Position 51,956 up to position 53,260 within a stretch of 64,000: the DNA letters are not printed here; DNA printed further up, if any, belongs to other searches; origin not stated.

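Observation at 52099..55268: AT-rich two-gene islet of unknown function between a conserved ABC efflux operon and uvrB: best candidate for an undescribed (defence or signalling?) module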

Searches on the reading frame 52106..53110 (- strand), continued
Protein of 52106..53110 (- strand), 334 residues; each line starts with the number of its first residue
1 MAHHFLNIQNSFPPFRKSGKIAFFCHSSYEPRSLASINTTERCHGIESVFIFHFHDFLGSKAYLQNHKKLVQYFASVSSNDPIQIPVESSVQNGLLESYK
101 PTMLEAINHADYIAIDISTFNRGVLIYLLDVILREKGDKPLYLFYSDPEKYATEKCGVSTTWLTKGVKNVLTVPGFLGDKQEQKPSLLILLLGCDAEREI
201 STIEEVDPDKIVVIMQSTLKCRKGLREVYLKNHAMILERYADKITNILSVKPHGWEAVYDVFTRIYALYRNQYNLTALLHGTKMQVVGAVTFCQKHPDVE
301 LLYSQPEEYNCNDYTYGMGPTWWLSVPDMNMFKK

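Call 90: list_cluster_members(proteins=[P0093, P0004, P0005, P0007, P0013, P0016, P0022, P0024, P0035, P0043])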
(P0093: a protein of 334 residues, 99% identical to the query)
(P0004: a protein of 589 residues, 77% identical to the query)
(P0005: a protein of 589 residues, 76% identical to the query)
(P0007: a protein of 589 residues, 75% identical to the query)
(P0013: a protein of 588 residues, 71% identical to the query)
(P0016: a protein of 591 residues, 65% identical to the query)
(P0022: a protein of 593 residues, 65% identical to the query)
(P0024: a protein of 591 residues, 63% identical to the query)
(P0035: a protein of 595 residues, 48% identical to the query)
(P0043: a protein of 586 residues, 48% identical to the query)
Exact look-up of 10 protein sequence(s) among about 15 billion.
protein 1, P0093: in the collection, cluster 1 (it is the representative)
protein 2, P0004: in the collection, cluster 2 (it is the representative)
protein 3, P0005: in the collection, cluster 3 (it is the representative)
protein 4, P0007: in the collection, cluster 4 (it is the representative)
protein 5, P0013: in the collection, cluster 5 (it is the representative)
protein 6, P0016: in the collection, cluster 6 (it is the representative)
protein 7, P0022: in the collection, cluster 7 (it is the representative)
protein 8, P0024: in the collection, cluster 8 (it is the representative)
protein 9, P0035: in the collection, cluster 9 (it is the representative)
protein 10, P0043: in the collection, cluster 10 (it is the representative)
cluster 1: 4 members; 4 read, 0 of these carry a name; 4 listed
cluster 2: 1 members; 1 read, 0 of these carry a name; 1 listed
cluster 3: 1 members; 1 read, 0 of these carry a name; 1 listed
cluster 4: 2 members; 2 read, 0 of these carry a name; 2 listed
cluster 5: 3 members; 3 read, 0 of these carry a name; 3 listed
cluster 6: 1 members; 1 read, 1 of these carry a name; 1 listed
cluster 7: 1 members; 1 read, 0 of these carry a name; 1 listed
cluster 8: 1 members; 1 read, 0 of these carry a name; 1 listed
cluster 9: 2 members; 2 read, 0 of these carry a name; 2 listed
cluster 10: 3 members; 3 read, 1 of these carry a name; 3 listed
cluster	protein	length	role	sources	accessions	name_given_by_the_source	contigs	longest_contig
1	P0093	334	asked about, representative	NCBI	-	-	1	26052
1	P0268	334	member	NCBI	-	-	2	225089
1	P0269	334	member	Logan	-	-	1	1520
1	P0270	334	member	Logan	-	-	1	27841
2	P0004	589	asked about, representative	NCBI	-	-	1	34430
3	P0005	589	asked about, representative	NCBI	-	-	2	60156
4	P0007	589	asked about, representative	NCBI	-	-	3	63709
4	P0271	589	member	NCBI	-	-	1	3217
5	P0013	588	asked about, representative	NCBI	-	-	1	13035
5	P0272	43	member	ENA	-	-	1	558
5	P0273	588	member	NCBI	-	-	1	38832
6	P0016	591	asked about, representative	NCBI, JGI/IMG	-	hypothetical protein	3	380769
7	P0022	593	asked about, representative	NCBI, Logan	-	-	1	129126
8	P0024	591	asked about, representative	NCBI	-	-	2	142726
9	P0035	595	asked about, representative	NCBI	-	-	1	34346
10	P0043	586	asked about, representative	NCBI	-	-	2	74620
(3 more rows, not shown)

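Call 98: find_related_loci(query=A5, collection=viral_contigs, flank=8000)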
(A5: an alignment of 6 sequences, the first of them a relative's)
Query A5 (329 aa) in viral_contigs; peptide patterns used: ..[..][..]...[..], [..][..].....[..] (x = any residue, [..] = any of these).
26 stretches matched a pattern; 1 encode a relative of the query (tblastn E <= 1e-3); 1 distinct loci.
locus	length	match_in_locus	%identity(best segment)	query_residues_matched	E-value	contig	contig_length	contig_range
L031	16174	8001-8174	36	129-184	4e-5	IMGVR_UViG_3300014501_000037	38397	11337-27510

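Call 99: find_related_loci(query=A2, collection=viral_contigs, flank=8000)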
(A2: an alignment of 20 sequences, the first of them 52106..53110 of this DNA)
Query A2 (334 aa) in viral_contigs; peptide patterns used: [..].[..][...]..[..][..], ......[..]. (x = any residue, [..] = any of these).
15 stretches matched a pattern, but none encodes a relative of the query by tblastn (E <= 1e-3).

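Call 101: search_dna_similar(query=window:52106-53110:-, collection=plasmids, mode=protein, max_evalue=0.001, max_rows=15)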
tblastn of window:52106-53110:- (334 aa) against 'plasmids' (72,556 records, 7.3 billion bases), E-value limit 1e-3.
Records with a match: 2; places in all: 2; records where one place covers at least 80% of the query: 1.
Best place of each record, by identity: <60% 2.
By first word of the organism name: Yoonia 1; Spirosoma 1.
By predicted mobility (MOB-suite, as given by PLSDB): non-mobilizable 2.
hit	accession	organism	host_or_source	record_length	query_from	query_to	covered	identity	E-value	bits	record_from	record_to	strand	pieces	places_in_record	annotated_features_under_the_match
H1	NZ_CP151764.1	Yoonia sp. SS1-5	cell culture,Marine algae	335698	8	315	92%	23.9%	3e-12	75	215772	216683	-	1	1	hypothetical protein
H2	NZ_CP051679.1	Spirosoma rhododendri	cell culture,Flower of Rhododendron ...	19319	115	213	30%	35.0%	7e-6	56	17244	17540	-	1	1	hypothetical protein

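Call 103: search_dna_similar(query=L013:9959-10951:+, collection=plasmids, mode=protein, max_evalue=0.001, max_rows=15)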
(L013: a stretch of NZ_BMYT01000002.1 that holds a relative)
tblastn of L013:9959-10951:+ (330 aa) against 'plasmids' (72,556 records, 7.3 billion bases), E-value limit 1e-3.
Records with a match: 8; places in all: 8; records where one place covers at least 80% of the query: 1.
Best place of each record, by identity: <60% 8.
By first word of the organism name: Rhizobium 4; Yoonia 1; Spirosoma 1; Sinorhizobium 1; Agrobacterium 1.
By predicted mobility (MOB-suite, as given by PLSDB): conjugative 5; non-mobilizable 3.
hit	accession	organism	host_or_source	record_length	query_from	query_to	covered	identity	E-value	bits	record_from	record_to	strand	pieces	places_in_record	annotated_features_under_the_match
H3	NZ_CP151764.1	Yoonia sp. SS1-5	cell culture,Marine algae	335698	22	327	93%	23.9%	7e-11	71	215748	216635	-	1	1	hypothetical protein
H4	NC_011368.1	Rhizobium leguminosarum bv. trifolii WSM2304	-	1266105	109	328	67%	28.6%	5e-12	74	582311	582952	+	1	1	record has no annotation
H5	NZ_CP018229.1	Rhizobium leguminosarum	Vavilovia formosa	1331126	102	307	62%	25.1%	7e-7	58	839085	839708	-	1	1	record has no annotation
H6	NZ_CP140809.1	Rhizobium beringeri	Trifolium pratense,whole organism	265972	111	292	55%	28.2%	1e-7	61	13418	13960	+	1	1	hypothetical protein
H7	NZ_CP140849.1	Rhizobium johnstonii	Trifolium pratense,whole organism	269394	111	292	55%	28.2%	1e-7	61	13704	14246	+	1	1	hypothetical protein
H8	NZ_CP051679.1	Spirosoma rhododendri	cell culture,Flower of Rhododendron ...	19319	116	319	62%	24.4%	4e-8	62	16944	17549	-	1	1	hypothetical protein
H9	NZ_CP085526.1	Sinorhizobium meliloti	Medicago,cell culture,lupulina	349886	102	292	58%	23.7%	1e-6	58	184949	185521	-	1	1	hypothetical protein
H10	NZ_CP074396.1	Agrobacterium salinitolerans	Cotton,tiaaue sample,root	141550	164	319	47%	27.4%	2e-9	66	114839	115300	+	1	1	hypothetical protein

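Call 104: get_annotated_region(hit=H1, flank=7000)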
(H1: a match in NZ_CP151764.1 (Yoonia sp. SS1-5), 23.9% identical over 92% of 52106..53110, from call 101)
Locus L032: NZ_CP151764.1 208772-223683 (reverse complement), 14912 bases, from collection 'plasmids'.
description: Yoonia sp. SS1-5 plasmid pSS15unnamed1
organism: Yoonia sp. SS1-5 (NCBI taxid 3137370)
taxonomy: Bacteria; Pseudomonadota; Alphaproteobacteria; Rhodobacterales; Paracoccaceae; Yoonia; Yoonia sp. SS1-5
host: -; source: cell culture,Marine algae; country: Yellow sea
typing (MOB-suite, as given by PLSDB): non-mobilizable; replicon rep_cluster_558
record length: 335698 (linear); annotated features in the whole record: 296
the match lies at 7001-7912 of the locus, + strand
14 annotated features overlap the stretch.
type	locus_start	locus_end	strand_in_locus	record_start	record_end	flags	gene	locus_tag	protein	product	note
CDS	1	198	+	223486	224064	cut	-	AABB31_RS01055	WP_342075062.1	hypothetical protein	-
CDS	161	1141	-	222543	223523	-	-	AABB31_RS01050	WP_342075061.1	helix-turn-helix domain-containing protein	GO:0006355 - regulation of DNA-templated transcription [Evidence IEA]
CDS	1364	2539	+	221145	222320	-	-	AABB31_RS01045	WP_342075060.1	hypothetical protein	-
CDS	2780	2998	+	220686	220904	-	-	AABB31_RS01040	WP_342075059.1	hypothetical protein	-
CDS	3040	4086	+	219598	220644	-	-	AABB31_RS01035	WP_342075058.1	DNA cytosine methyltransferase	GO:0006304 - DNA modification [Evidence IEA]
CDS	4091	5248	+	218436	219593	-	-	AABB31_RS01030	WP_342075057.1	hypothetical protein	-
CDS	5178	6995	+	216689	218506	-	-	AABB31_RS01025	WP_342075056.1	hypothetical protein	-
CDS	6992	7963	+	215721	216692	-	-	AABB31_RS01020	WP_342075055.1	hypothetical protein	-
CDS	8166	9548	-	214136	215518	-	-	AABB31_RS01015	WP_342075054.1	IS1182 family transposase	-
CDS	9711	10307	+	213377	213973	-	-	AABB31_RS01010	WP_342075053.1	DUF6088 family protein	-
CDS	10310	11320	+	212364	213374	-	-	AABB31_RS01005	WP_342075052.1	nucleotidyl transferase AbiEii/AbiGii toxin family protein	-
CDS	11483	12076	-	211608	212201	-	-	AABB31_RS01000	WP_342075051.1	SMC-Scp complex subunit ScpB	-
CDS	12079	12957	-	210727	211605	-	-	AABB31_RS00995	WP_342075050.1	DUF1403 family protein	-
CDS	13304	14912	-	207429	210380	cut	-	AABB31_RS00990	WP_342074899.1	Tn3 family transposase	-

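Call 105: get_annotated_region(hit=H6, flank=7000)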
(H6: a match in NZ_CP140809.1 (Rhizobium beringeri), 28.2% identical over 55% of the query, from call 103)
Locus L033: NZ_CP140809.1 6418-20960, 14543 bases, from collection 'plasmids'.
description: Rhizobium beringeri strain TP6 plasmid pRlX2, complete sequence
organism: Rhizobium beringeri (NCBI taxid 3019934)
taxonomy: Bacteria; Pseudomonadota; Alphaproteobacteria; Hyphomicrobiales; Rhizobiaceae; Rhizobium; Rhizobium beringeri
host: -; source: Trifolium pratense,whole organism; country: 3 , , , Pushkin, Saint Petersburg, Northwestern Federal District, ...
typing (MOB-suite, as given by PLSDB): conjugative; relaxase MOBQ; mating-pair formation MPF_T
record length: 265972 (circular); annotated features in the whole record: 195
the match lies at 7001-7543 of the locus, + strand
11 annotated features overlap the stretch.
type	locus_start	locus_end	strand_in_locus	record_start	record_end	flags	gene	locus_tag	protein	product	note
CDS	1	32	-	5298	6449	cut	-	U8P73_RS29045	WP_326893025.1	site-specific integrase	GO:0015074 - DNA integration [Evidence IEA]; GO:0006310 - DNA recombination [Evidence IEA]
CDS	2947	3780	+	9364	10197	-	-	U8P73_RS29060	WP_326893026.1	hypothetical protein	-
CDS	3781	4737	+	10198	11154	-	-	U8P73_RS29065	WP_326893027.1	hypothetical protein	-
CDS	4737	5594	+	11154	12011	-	-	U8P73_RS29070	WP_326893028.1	hypothetical protein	-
CDS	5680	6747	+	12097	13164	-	-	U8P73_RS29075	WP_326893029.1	hypothetical protein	-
CDS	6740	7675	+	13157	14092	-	-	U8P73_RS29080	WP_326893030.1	hypothetical protein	-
CDS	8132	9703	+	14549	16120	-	-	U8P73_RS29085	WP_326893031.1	SIR2 family protein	-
CDS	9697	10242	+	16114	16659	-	-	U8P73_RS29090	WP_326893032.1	hypothetical protein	-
CDS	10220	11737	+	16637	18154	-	-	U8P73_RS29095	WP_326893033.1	hypothetical protein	-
CDS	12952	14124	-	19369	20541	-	-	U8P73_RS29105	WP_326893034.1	AAA family ATPase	-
CDS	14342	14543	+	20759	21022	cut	-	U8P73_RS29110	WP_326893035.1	hypothetical protein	-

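Call 106: get_annotated_region(hit=H8, flank=7000)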
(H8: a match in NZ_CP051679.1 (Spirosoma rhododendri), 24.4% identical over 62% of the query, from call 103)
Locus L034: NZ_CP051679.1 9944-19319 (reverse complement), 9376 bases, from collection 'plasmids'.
description: Spirosoma rhododendri strain CJU-R4 plasmid unnamed2, complete sequence
organism: Spirosoma rhododendri (NCBI taxid 2728024)
taxonomy: Bacteria; Bacteroidota; Cytophagia; Cytophagales; Cytophagaceae; Spirosoma; Spirosoma rhododendri
host: -; source: cell culture,Flower of Rhododendron schlippenbachii; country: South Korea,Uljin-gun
typing (MOB-suite, as given by PLSDB): non-mobilizable
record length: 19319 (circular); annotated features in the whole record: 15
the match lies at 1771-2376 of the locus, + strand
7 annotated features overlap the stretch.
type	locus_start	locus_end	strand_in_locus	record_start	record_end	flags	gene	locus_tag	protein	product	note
CDS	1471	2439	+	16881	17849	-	-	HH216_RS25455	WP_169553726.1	hypothetical protein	-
CDS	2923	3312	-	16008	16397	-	-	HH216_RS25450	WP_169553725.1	response regulator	GO:0000160 - phosphorelay signal transduction system [Evidence IEA]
CDS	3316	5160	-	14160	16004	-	-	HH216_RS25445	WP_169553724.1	PAS domain S-box protein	-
CDS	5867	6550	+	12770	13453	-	-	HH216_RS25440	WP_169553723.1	recombinase family protein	GO:0006310 - DNA recombination [Evidence IEA]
CDS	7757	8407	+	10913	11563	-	-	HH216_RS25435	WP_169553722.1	AAA family ATPase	-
CDS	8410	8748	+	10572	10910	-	-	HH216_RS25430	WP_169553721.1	hypothetical protein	-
CDS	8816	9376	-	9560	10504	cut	-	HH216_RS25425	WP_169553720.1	replication initiation protein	GO:0006270 - DNA replication initiation [Evidence IEA]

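Call 107: get_annotated_region(hit=H10, flank=7000)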
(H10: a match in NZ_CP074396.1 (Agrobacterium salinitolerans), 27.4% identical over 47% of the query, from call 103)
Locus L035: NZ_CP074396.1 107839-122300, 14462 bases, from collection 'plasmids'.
description: Agrobacterium salinitolerans strain DG3-1 plasmid pDG3-1c, complete sequence
organism: Agrobacterium salinitolerans (NCBI taxid 1183413)
taxonomy: Bacteria; Pseudomonadota; Alphaproteobacteria; Hyphomicrobiales; Rhizobiaceae; Agrobacterium; Agrobacterium salinitolerans
host: -; source: Cotton,tiaaue sample,root; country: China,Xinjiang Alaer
typing (MOB-suite, as given by PLSDB): conjugative; replicon rep_cluster_352,rep_cluster_490; relaxase MOBQ; mating-pair formation MPF_T
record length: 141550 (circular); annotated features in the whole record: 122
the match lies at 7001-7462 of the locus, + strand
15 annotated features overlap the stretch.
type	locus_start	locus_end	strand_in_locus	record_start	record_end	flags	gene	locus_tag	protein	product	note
CDS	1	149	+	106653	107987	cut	repC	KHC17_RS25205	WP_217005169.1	plasmid replication protein RepC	-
CDS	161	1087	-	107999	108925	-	-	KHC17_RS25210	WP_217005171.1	recombinase family protein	GO:0006310 - DNA recombination [Evidence IEA]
CDS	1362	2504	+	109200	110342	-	-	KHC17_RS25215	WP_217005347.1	RHE_PE00001 family protein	-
CDS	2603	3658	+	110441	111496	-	-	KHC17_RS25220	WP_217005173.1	DNA cytosine methyltransferase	GO:0006304 - DNA modification [Evidence IEA]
CDS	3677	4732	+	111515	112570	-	-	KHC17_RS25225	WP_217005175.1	hypothetical protein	-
CDS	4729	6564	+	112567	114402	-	-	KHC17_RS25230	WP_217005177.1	hypothetical protein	-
CDS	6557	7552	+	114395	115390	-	-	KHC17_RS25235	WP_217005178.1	hypothetical protein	-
CDS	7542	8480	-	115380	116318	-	thyX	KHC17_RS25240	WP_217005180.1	FAD-dependent thymidylate synthase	GO:0009265 - 2'-deoxyribonucleotide biosynthetic process [Evidence IEA]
CDS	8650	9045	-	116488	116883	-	vsr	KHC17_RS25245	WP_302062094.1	DNA mismatch endonuclease Vsr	GO:0006298 - mismatch repair [Evidence IEA]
CDS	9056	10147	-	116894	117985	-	-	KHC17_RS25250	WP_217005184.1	hypothetical protein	-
CDS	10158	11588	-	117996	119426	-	-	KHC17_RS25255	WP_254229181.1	DNA cytosine methyltransferase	GO:0006304 - DNA modification [Evidence IEA]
CDS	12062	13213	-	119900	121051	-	-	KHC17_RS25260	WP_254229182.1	hypothetical protein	-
CDS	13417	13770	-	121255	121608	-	tnpB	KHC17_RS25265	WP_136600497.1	IS66 family insertion sequence element accessory protein TnpB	-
CDS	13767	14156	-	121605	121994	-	-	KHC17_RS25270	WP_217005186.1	transposase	GO:0006313 - DNA transposition [Evidence IEA]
CDS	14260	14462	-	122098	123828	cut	-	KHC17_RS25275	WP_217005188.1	SIR2 family protein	-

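Call 108: search_protein_families(library=pfam, proteins=[L032:4091-5248:+, L032:5178-6995:+, L035:3677-4732:+, L035:4729-6564:+, L033:2947-3780:+, L033:3781-4737:+, L033:4737-5594:+, L033:5680-6747:+, L033:6740-7675:+], max_evalue=0.01)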
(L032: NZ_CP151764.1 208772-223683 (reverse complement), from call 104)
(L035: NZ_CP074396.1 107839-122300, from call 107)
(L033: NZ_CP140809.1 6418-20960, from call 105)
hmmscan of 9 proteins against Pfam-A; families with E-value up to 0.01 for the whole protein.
L032:4091-5248:+ (385 aa): 1 family
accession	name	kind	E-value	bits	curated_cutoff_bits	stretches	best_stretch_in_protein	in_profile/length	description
PF24391.1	HD-CE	-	6.3e-21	75.7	27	1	44-213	3-230/263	HD-CE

L032:5178-6995:+ (605 aa): 3 families
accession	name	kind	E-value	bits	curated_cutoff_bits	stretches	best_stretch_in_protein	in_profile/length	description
PF24389.1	ORC-CDC6-like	-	3.4e-89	300.6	27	1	7-563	1-568/571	ORC-CDC6-like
PF13191.12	AAA_16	-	0.00032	21.7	32.6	0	40-250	25-153/167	AAA ATPase domain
PF13401.12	AAA_22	-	0.00081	20.2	27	0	39-60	5-26/130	AAA domain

L035:3677-4732:+ (351 aa): 1 family
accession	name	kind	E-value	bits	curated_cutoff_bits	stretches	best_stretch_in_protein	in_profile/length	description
PF24391.1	HD-CE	-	1.3e-25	91.1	27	1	60-206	3-198/263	HD-CE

L035:4729-6564:+ (611 aa): 2 families
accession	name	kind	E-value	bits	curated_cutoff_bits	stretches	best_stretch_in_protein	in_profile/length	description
PF24389.1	ORC-CDC6-like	-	8.5e-96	322.4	27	1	4-566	1-567/571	ORC-CDC6-like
PF13191.12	AAA_16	-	0.00087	20.3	32.6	0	35-75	23-66/167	AAA ATPase domain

L033:2947-3780:+ (277 aa): 0 families

L033:3781-4737:+ (318 aa): 1 family
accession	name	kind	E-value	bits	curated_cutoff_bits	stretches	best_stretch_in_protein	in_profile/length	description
PF24390.1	PRTase-CE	-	1e-68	232.4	27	1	31-312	1-253/253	PRTase-CE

L033:4737-5594:+ (285 aa): 1 family
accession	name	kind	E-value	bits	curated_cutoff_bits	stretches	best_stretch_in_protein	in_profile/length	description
PF24389.1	ORC-CDC6-like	-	5.7e-52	177.7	27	1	8-254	1-243/571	ORC-CDC6-like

L033:5680-6747:+ (355 aa): 1 family
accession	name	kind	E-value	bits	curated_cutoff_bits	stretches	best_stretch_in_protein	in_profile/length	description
PF24389.1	ORC-CDC6-like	-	2.5e-43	149.1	27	1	28-305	318-571/571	ORC-CDC6-like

L033:6740-7675:+ (311 aa): 0 families

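Call 116: search_protein_families(library=padloc, proteins=[L009:9328-10860:+, L009:10864-11418:+], max_evalue=0.001)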
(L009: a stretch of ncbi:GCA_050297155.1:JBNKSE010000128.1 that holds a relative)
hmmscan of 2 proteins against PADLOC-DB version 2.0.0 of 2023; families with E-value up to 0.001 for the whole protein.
L009:9328-10860:+ (510 aa): 0 families

L009:10864-11418:+ (185 aa): 0 families
